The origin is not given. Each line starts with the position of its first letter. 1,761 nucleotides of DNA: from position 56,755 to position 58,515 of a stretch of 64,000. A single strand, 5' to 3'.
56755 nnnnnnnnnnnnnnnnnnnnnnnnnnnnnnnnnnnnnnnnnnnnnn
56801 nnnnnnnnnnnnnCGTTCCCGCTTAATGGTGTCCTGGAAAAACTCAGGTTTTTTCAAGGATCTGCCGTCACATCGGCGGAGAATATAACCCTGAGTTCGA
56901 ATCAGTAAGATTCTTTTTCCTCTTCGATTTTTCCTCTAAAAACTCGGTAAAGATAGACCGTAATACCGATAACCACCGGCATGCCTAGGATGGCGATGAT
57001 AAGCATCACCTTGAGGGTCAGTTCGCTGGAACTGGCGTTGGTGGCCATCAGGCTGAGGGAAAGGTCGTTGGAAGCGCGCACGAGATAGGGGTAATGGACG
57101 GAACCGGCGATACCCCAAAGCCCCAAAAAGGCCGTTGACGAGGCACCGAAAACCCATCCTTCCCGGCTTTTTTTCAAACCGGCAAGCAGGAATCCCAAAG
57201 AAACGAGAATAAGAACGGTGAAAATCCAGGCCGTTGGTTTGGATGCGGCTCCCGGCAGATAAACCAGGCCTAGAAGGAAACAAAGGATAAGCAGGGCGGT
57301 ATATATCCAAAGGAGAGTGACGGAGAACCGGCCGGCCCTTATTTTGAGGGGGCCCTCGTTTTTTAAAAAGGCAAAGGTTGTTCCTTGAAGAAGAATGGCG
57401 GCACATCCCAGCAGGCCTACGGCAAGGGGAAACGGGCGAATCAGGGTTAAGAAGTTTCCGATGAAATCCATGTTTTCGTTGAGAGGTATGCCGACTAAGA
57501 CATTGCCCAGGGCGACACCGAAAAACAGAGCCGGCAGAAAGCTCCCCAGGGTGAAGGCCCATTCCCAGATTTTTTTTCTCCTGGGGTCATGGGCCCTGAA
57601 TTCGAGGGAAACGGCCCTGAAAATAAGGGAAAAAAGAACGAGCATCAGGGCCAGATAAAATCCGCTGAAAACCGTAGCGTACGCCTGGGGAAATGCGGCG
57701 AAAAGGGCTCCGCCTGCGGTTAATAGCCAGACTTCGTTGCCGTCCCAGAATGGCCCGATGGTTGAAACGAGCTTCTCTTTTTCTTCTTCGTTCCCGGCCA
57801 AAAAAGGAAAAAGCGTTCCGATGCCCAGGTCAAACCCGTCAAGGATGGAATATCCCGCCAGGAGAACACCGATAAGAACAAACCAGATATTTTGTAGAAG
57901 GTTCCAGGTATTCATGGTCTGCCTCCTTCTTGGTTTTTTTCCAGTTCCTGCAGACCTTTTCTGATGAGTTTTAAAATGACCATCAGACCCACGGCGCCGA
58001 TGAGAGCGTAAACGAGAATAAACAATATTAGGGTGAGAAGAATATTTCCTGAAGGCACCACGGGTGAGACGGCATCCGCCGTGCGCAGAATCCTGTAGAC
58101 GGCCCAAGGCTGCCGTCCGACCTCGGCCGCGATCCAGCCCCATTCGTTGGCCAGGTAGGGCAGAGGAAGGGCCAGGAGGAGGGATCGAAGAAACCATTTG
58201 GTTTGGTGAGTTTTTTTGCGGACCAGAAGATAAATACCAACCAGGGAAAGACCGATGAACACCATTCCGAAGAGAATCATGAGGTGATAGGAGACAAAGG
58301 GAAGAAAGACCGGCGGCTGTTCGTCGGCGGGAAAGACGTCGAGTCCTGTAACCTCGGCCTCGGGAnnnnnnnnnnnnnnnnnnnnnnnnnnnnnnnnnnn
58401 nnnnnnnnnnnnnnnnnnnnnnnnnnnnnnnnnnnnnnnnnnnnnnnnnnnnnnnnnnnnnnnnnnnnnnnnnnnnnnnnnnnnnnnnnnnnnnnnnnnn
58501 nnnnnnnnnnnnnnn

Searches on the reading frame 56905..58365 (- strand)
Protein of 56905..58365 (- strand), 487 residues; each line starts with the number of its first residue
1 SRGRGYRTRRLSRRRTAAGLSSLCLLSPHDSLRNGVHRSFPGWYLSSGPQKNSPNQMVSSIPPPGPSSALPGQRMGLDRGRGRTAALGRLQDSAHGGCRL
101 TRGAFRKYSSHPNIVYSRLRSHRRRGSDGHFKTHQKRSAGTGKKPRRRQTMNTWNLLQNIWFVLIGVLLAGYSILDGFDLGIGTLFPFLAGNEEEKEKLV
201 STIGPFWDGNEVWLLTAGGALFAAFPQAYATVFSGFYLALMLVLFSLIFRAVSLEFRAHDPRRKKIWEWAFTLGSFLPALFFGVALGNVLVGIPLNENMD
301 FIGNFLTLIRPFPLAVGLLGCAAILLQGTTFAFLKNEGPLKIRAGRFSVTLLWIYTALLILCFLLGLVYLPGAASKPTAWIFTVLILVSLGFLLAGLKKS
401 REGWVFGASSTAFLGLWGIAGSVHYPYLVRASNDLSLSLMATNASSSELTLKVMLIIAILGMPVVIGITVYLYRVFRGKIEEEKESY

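Call 54: search_protein_families(library=pfam, max_evalue=0.000001, proteins=[window:56905-58365:-])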
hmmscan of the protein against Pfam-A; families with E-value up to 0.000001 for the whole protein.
window:56905-58365:- (487 aa): 1 family
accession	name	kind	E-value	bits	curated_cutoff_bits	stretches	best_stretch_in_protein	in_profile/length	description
PF02322.20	Cyt_bd_oxida_II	-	6.9e-92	308.5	35.6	1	157-476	1-302/302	Cytochrome bd terminal oxidase subunit II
